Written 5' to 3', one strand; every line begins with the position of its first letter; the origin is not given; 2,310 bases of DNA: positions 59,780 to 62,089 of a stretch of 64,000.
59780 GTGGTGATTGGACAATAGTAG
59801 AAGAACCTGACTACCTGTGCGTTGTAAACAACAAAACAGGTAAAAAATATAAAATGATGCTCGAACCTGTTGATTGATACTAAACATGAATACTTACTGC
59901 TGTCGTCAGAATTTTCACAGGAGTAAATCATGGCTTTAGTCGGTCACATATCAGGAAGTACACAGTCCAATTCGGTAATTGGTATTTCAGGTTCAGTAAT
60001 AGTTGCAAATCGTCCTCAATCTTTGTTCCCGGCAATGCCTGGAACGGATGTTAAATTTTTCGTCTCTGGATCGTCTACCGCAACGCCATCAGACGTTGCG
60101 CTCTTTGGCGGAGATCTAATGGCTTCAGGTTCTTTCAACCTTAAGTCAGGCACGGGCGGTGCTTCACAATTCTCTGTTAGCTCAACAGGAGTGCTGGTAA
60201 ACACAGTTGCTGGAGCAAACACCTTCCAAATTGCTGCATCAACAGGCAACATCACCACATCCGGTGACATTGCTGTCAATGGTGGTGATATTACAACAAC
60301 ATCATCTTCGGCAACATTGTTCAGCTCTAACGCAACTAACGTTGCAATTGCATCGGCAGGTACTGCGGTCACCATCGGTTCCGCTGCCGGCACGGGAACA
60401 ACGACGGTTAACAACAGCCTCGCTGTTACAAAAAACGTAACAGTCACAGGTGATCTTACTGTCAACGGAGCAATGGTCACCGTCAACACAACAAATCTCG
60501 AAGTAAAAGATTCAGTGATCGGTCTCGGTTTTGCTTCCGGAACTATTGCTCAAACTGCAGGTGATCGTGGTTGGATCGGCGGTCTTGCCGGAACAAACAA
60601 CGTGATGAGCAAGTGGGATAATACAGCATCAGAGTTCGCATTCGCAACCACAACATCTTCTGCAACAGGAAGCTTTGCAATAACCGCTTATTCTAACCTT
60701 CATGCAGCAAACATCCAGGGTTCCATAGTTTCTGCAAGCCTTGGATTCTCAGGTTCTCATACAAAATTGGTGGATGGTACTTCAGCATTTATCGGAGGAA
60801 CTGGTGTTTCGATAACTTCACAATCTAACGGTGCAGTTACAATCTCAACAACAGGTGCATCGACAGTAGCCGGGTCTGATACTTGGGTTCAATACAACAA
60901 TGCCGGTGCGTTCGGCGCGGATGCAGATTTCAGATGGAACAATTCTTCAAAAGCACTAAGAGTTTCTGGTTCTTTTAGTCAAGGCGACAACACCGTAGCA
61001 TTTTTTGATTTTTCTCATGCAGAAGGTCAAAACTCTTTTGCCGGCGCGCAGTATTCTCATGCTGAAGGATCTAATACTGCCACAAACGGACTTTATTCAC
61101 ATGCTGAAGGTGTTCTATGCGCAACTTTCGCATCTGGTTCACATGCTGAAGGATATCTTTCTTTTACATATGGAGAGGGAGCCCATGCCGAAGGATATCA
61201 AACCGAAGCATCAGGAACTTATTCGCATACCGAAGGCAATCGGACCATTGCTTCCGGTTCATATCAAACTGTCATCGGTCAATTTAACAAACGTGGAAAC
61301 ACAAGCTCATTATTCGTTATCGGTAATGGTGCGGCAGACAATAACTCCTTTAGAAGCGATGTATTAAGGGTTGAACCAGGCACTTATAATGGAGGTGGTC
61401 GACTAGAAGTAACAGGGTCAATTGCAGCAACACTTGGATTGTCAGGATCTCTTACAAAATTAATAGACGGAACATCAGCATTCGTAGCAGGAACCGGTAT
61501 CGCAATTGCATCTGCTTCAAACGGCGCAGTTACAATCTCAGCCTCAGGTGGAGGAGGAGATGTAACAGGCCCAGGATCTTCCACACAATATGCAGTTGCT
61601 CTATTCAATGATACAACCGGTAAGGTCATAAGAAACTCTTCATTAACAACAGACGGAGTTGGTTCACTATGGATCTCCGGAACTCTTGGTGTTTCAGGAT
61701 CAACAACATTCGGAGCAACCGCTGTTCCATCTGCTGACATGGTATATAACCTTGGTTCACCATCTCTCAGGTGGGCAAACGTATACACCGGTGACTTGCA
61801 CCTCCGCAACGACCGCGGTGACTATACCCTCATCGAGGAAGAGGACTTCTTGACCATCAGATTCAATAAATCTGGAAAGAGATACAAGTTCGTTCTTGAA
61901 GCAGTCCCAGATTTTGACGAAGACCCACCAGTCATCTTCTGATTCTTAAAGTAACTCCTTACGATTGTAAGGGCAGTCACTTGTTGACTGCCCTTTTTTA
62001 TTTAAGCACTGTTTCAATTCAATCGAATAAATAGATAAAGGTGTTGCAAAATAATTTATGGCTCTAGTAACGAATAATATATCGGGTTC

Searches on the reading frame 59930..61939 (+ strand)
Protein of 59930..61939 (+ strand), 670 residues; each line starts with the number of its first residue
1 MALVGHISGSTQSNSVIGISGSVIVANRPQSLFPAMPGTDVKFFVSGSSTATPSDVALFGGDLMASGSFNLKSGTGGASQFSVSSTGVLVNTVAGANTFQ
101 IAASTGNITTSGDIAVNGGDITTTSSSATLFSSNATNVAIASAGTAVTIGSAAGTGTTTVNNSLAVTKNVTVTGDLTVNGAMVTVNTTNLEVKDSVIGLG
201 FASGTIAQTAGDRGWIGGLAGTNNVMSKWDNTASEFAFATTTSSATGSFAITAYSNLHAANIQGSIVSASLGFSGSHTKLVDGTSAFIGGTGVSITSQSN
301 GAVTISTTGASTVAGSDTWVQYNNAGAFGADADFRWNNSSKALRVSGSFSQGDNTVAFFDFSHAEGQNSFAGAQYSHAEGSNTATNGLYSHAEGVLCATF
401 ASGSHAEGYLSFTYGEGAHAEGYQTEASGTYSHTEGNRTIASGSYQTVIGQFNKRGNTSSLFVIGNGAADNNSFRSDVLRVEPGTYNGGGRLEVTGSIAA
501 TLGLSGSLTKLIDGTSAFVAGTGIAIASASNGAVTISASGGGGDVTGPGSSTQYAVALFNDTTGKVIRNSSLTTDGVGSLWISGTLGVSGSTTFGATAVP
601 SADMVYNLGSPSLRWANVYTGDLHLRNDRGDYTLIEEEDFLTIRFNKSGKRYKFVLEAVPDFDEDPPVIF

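Call 64: search_protein_families(library=phrogs, proteins=[window:59930-61939:+], max_evalue=0.00001)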
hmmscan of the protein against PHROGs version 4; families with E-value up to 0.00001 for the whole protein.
window:59930-61939:+ (670 aa): 1 family
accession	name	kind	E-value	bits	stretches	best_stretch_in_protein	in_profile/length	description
phrog_25468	-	unknown function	7.2e-23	82.2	1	349-539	79-264/528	-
